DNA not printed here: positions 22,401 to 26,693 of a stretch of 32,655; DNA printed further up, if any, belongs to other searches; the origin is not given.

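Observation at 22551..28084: Coupled pair: a 1330-aa FtsX-like fusion lacking both ATPase-coupling motifs, plus an exported CXXCH beta-propeller protein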

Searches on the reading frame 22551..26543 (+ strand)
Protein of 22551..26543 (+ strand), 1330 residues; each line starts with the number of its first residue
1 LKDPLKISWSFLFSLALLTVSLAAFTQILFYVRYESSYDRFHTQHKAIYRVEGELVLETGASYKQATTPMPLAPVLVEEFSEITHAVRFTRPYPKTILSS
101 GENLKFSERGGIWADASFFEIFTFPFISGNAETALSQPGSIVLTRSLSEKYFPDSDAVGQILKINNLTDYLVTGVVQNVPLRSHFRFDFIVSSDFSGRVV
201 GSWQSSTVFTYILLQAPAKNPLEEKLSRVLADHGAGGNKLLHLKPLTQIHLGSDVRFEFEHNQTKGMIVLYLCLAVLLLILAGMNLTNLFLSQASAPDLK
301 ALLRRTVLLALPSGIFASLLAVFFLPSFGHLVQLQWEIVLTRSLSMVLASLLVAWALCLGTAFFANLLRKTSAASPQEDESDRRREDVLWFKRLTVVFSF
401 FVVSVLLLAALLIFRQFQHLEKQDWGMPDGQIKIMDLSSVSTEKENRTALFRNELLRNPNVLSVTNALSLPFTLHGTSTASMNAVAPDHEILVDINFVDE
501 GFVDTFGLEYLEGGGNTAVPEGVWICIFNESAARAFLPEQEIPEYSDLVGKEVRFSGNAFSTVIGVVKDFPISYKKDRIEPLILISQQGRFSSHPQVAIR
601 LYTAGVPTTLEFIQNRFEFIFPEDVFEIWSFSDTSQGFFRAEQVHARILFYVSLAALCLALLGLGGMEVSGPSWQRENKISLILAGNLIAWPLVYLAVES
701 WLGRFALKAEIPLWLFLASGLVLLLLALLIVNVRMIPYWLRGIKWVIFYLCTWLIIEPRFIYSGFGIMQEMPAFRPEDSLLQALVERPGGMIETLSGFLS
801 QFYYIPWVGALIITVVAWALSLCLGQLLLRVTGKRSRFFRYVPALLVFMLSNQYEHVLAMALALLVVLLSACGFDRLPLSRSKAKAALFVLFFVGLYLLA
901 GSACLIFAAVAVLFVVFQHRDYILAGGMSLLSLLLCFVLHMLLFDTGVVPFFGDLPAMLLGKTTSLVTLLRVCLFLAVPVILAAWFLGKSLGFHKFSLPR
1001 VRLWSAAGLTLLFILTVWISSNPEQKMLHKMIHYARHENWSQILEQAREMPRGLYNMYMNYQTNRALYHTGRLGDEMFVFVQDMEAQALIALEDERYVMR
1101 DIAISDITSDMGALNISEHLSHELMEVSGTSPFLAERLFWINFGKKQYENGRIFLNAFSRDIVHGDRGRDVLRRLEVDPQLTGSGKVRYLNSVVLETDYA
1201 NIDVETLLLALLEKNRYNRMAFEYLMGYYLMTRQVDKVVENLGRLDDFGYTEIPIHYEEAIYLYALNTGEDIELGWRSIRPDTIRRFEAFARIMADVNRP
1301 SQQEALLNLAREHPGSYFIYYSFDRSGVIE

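Call 3: search_protein_families(library=pfam, proteins=[window:22551-26543:+], max_evalue=0.01)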
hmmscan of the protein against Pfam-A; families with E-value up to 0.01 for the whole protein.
window:22551-26543:+ (1330 aa): 1 family
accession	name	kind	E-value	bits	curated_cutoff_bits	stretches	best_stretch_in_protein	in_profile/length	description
PF19529.4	DUF6057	-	2.9e-72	244.8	29.8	1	771-1323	35-568/569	Family of unknown function (DUF6057)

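Call 6: search_protein_families(library=ncbifam, proteins=[window:22551-26543:+], max_evalue=1)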
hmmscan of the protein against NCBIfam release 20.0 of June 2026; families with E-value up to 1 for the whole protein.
window:22551-26543:+ (1330 aa): 2 families
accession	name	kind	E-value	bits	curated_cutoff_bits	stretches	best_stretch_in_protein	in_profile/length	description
TIGR03434.1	ADOP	subfamily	3.2e-27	95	622.3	2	263-667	266-699/803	ADOP family duplicated permease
NF038008.1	ABC_perm_DarB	equivalog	8e-24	83.6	700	1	15-586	14-609/777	darobactin export ABC transporter permease subunit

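Call 7: find_homologous_proteins(query=window:22551-26543:+)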
Query window:22551-26543:+ (1330 aa): 193 proteins with E <= 0.001 among 8000 candidates; the best 120 are listed.
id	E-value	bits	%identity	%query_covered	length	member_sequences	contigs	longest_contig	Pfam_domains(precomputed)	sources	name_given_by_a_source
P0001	0.0e+0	2941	100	99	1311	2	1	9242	PF19529.5,PF12704.15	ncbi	-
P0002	0.0e+0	2398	80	100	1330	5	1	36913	PF19529.5,PF12704.15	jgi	-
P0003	0.0e+0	2282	89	86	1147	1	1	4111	PF19529.5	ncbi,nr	ncbi:MAG: hypothetical protein GQ544_10115, partial [Candidatus Aminicenantes bacterium]|nr:hypothet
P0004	0.0e+0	2171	72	100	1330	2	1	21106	PF19529.5,PF12704.15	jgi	-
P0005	0.0e+0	2049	68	100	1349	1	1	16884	PF19529.5,PF12704.15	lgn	-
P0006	3.7e-256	871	36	99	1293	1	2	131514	PF19529.5,PF12704.15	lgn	-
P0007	1.6e-74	270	28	55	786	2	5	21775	PF02687.28,PF12704.15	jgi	jgi:putative ABC transport system permease protein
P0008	1.7e-73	266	28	54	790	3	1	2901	PF02687.28,PF12704.15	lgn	-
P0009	1.4e-71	260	30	54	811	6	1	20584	PF02687.28,PF12704.15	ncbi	-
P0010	1.4e-71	260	29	55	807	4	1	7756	PF02687.28,PF12704.15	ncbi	-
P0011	7.9e-71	257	30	54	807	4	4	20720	PF02687.28,PF12704.15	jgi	jgi:putative ABC transport system permease protein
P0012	2.3e-70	256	29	54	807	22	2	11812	PF02687.28,PF12704.15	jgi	-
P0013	4.9e-70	255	29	54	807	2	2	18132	PF02687.28,PF12704.15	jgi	jgi:putative ABC transport system permease protein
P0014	6.4e-69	251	29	54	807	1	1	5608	PF02687.28,PF12704.15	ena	-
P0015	1.2e-66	244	28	54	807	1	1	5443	PF02687.28,PF12704.15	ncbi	-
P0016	1.4e-66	243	28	55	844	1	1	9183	PF02687.28,PF12704.15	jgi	-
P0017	2.5e-66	242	27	55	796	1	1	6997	PF02687.28,PF12704.15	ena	-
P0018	4.5e-66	242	28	55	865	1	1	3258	PF02687.28,PF12704.15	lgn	-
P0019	1.6e-64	237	29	53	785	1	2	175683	PF02687.28,PF12704.15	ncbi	-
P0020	2.2e-64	236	27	53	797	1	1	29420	PF02687.28,PF12704.15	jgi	jgi:putative ABC transport system permease protein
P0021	7.8e-64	234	28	54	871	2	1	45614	PF02687.28,PF12704.15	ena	-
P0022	1.8e-63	233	27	55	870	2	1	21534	PF02687.28,PF12704.15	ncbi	-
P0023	1.4e-62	230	28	55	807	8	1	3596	PF02687.28,PF12704.15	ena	-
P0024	6.3e-62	228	27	55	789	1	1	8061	PF02687.28,PF12704.15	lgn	-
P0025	4.1e-61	225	30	54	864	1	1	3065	PF02687.28,PF12704.15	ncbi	-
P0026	2.0e-59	220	27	53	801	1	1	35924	PF02687.28,PF12704.15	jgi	jgi:putative ABC transport system permease protein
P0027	3.0e-59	219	28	54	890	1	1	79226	PF02687.28,PF12704.15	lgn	-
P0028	3.7e-59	219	27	55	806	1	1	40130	PF02687.28,PF12704.15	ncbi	-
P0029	2.6e-57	213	27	54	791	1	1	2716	PF02687.28,PF12704.15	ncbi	-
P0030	4.3e-56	209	27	55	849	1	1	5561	PF02687.28,PF12704.15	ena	-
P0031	8.3e-55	204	28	53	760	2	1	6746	PF02687.28,PF12704.15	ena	-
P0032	1.7e-54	203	26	53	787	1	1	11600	PF02687.28,PF12704.15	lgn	-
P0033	3.6e-54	202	27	55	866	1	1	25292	PF02687.28,PF12704.15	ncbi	-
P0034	1.6e-53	200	29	53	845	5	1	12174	PF02687.28,PF12704.15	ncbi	-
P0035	1.6e-53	200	28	54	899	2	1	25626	PF02687.28,PF12704.15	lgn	-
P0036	2.0e-53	200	27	55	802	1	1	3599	PF02687.28,PF12704.15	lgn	-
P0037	3.8e-52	196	27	53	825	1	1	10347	PF02687.28,PF12704.15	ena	-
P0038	6.0e-52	195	25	54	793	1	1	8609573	PF02687.28,PF12704.15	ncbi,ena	-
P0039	2.4e-51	193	26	55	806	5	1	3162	PF02687.28,PF12704.15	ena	-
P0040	1.0e-50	191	28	55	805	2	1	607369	PF02687.28,PF12704.15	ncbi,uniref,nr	ncbi:FtsX-like permease family protein [Larkinella terrae]|uniref:FtsX-like permease family protein 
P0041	1.2e-50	191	26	55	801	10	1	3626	PF02687.28,PF12704.15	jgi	-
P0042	1.2e-50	191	26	55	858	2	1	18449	PF02687.28,PF12704.15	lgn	-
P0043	5.4e-50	188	25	54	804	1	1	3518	PF02687.28,PF12704.15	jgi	jgi:putative ABC transport system permease protein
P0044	7.5e-50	188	25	55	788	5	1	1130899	PF02687.28,PF12704.15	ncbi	-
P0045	8.5e-50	188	28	53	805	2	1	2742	PF02687.28,PF12704.15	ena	-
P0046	9.2e-50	188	30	22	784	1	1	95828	PF02687.28,PF12704.15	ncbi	ncbi:ABC transporter permease [Candidatus Cloacimonadota bacterium]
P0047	1.2e-49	187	25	52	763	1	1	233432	PF02687.28,PF12704.15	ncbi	ncbi:MAG: ABC transporter permease [Roseivirga sp.]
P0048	4.8e-49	185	27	54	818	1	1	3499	PF02687.28,PF12704.15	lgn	-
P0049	5.4e-49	185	25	55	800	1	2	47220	PF02687.28,PF12704.15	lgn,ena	-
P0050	5.4e-49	185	26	54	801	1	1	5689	PF02687.28,PF12704.15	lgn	-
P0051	8.9e-49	184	31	22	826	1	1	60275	PF02687.28,PF12704.15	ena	-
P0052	1.2e-48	184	27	55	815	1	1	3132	PF02687.28,PF12704.15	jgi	jgi:putative ABC transport system permease protein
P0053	1.9e-48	183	27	53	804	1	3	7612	PF02687.28,PF12704.15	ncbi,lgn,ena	-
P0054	2.5e-48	183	25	55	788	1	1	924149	PF02687.28,PF12704.15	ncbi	-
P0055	3.2e-48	183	26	55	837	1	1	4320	PF02687.28,PF12704.15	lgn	-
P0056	5.5e-46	175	25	54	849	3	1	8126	PF02687.28,PF12704.15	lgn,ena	-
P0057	1.8e-45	173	26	55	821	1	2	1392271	PF02687.28,PF12704.15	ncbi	-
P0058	3.2e-45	173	25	54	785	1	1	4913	PF02687.28,PF12704.15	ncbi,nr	ncbi:MAG: ABC transporter permease [Bacteroidales bacterium]|nr:ABC transporter permease [Bacteroida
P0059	4.1e-44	169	27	55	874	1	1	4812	PF02687.28,PF12704.15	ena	-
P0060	4.3e-44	169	25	54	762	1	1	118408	PF02687.28,PF12704.15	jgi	jgi:ABC-type antimicrobial peptide transport system permease subunit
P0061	5.7e-44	168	25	54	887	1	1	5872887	PF02687.28,PF12704.15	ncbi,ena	-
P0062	1.2e-43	167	26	54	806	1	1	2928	PF02687.28,PF12704.15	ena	-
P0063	3.3e-43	166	25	55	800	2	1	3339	PF02687.28,PF12704.15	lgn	-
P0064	5.2e-43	165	24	55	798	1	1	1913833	PF02687.28,PF12704.15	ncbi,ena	-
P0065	5.8e-43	165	25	55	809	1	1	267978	PF02687.28,PF12704.15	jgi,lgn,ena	-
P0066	6.2e-43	165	24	55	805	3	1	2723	PF02687.28,PF12704.15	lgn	-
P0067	7.0e-43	165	25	54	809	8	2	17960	PF02687.28,PF12704.15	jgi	jgi:ABC-type antimicrobial peptide transport system permease subunit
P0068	1.7e-42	164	26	55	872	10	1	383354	PF02687.28,PF12704.15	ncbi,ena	-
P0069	7.3e-42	161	24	55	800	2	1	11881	PF02687.28,PF12704.15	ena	-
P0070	7.3e-42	161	26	54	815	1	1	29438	PF02687.28,PF12704.15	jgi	jgi:putative ABC transport system permease protein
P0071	8.8e-42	161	23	53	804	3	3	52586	PF02687.28,PF12704.15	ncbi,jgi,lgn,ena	-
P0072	7.0e-41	158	25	53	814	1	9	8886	PF02687.28,PF12704.15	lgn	-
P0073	1.0e-40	158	26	55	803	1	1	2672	PF02687.28,PF12704.15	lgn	-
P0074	1.0e-40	158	25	55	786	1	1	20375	PF02687.28,PF12704.15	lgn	-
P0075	1.2e-40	157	26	54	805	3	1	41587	PF02687.28,PF12704.15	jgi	jgi:putative ABC transport system permease protein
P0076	1.4e-40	157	24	51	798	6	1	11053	PF02687.28,PF12704.15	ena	-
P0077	6.3e-40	155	25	54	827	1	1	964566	PF02687.28,PF12704.15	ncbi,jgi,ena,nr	ncbi:MAG TPA: ABC transporter permease [Chryseolinea sp.]|nr:ABC transporter permease [Chryseolinea 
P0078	1.0e-39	154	25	53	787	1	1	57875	PF02687.28,PF12704.15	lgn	-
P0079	1.4e-39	154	24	54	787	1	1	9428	PF02687.28,PF12704.15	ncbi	-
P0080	1.5e-39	154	25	54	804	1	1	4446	PF02687.28,PF12704.15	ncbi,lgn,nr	ncbi:MAG: FtsX-like permease family protein [Flaviaesturariibacter sp.]|nr:FtsX-like permease family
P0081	2.6e-39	153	24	55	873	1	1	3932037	PF02687.28,PF12704.15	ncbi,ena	-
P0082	3.0e-39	153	24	53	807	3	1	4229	PF02687.28,PF12704.15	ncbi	ncbi:MAG: ABC transporter permease [Bacteroidota bacterium]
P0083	6.3e-39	152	25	54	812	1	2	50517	PF02687.28,PF12704.15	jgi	-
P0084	1.2e-37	147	24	54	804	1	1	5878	PF02687.28,PF12704.15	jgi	jgi:putative ABC transport system permease protein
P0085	1.7e-37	147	31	22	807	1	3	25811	PF02687.28,PF12704.15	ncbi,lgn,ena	ncbi:MAG: ABC transporter permease [Bacteroidota bacterium]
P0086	2.8e-37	146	24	54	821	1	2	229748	PF02687.28,PF12704.15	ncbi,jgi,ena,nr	ncbi:MAG TPA: ABC transporter permease [Cyclobacteriaceae bacterium]|nr:ABC transporter permease [Cy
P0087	2.8e-37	146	22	25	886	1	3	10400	PF02687.28,PF12704.15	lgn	-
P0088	4.1e-36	142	24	53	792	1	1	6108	PF02687.28,PF12704.15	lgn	-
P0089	4.2e-36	142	25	54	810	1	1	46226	PF02687.28,PF12704.15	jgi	jgi:putative ABC transport system permease protein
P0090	6.3e-36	142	23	52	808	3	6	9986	PF02687.28,PF12704.15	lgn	-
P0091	6.8e-36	142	25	54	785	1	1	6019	PF02687.28,PF12704.15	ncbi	ncbi:MAG: FtsX-like permease family protein [Methanosarcina sp.]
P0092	1.3e-35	141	26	53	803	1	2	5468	PF02687.28,PF12704.15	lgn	-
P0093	1.3e-35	141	24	54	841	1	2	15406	PF02687.28,PF12704.15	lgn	-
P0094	1.6e-35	140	25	49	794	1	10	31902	PF02687.28,PF12704.15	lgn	-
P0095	1.7e-35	140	24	53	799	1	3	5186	PF02687.28,PF12704.15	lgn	-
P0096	5.5e-35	139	25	50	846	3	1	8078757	PF02687.28,PF12704.15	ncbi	ncbi:ABC transporter permease [Spirosoma linguale]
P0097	7.4e-35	138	23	54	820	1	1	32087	PF02687.28,PF12704.15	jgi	jgi:putative ABC transport system permease protein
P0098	1.5e-34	137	24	50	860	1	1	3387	PF02687.28,PF12704.15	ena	-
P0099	1.6e-33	134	25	53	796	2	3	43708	PF02687.28,PF12704.15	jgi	jgi:putative ABC transport system permease protein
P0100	2.9e-33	133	22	54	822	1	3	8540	PF02687.28,PF12704.15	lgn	-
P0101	3.3e-33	133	27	19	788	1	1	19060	PF02687.28,PF12704.15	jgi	jgi:putative ABC transport system permease protein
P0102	5.1e-33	132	25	54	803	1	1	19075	PF02687.28,PF12704.15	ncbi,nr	ncbi:MAG: FtsX-like permease family protein [Saprospiraceae bacterium]|nr:FtsX-like permease family 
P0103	1.3e-32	131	31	21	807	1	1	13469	PF02687.28,PF12704.15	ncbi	-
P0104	1.6e-32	130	24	53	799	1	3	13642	PF02687.28,PF12704.15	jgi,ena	-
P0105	3.3e-32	129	24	54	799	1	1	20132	PF02687.28,PF12704.15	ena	-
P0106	1.0e-31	128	23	54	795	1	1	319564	PF02687.28,PF12704.15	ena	-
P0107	1.7e-31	127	24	54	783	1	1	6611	PF02687.28,PF12704.15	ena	-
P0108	1.7e-31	127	24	54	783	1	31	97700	PF02687.28,PF12704.15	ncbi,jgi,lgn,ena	jgi:putative ABC transport system permease protein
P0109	1.7e-31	127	24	54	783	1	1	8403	PF02687.28,PF12704.15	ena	-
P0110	2.0e-31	127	24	53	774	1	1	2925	PF02687.28,PF12704.15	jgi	jgi:putative ABC transport system permease protein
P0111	9.6e-31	125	26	53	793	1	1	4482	PF02687.28,PF12704.15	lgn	-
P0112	1.3e-30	124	24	54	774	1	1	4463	PF02687.28,PF12704.15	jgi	jgi:putative ABC transport system permease protein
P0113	1.4e-30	124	24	54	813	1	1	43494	PF02687.28,PF12704.15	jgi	jgi:putative ABC transport system permease protein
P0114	1.7e-30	124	24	54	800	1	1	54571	PF02687.28,PF12704.15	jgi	jgi:putative ABC transport system permease protein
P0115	2.2e-30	123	24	54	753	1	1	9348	PF02687.28,PF12704.15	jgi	jgi:putative ABC transport system permease protein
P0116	2.7e-30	123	24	55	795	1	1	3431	PF02687.28,PF12704.15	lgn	-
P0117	3.9e-30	123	24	54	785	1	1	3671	PF02687.28,PF12704.15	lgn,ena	-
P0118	6.6e-30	122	24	53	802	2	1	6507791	PF02687.28,PF12704.15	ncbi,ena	-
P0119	7.9e-30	122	25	54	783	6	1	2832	PF02687.28,PF12704.15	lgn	-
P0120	8.3e-30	122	23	53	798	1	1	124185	PF02687.28,PF12704.15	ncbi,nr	ncbi:MAG: ABC transporter permease [Prolixibacteraceae bacterium]|nr:ABC transporter permease [Proli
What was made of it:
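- On FtsX-like permease (Pfam PF02687) / type VII ABC transporter permease: No PF02687 match is recorded for any of the six fusion homologues, but one is recorded for all 114 listed canonical relatives (call 7).
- None of the six fusion proteins of that search has a recorded PF02687 match, whereas all 114 listed canonical relatives do (call 7).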

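Call 9: find_encoding_contigs(protein=P0006, flank=10000, max_places=3)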
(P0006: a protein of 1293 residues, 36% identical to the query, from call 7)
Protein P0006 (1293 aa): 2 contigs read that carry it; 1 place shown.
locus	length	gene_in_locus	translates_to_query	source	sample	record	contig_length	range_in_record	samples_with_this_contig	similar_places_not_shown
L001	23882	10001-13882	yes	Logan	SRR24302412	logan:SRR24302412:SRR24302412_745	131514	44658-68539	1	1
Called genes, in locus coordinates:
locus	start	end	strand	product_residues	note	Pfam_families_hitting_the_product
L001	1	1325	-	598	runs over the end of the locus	-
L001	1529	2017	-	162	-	-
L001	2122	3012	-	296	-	PF07676:PD40 (faint)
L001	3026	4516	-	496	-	-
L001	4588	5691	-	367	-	PF17170:DUF5128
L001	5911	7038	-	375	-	-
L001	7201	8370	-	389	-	PF17170:DUF5128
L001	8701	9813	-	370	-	-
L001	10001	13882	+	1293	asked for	PF12704:MacB_PCD, PF19529:DUF6057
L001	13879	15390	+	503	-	PF26550:Tricorn_2nd (faint), PF26549:Tricorn_N (faint), PF07676:PD40 (weak)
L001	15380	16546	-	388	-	PF01042:Ribonuc_L-PSP (faint), PF21168:FkbO_Hyg5-like_N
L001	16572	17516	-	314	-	PF00682:HMGL-like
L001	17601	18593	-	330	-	PF01264:Chorismate_synt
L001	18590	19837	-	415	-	PF00275:EPSP_synthase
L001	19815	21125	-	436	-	PF08501:Shikimate_dh_N, PF01488:Shikimate_DH, PF13189:Cytidylate_kin2 (faint), PF13238:AAA_18, PF13671:AAA_33 (weak), PF01202:SKI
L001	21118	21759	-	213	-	PF01487:DHquinase_I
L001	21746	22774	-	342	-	PF01761:DHQ_synthase, PF24621:DHQS_C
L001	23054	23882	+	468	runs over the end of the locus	PF00082:Peptidase_S8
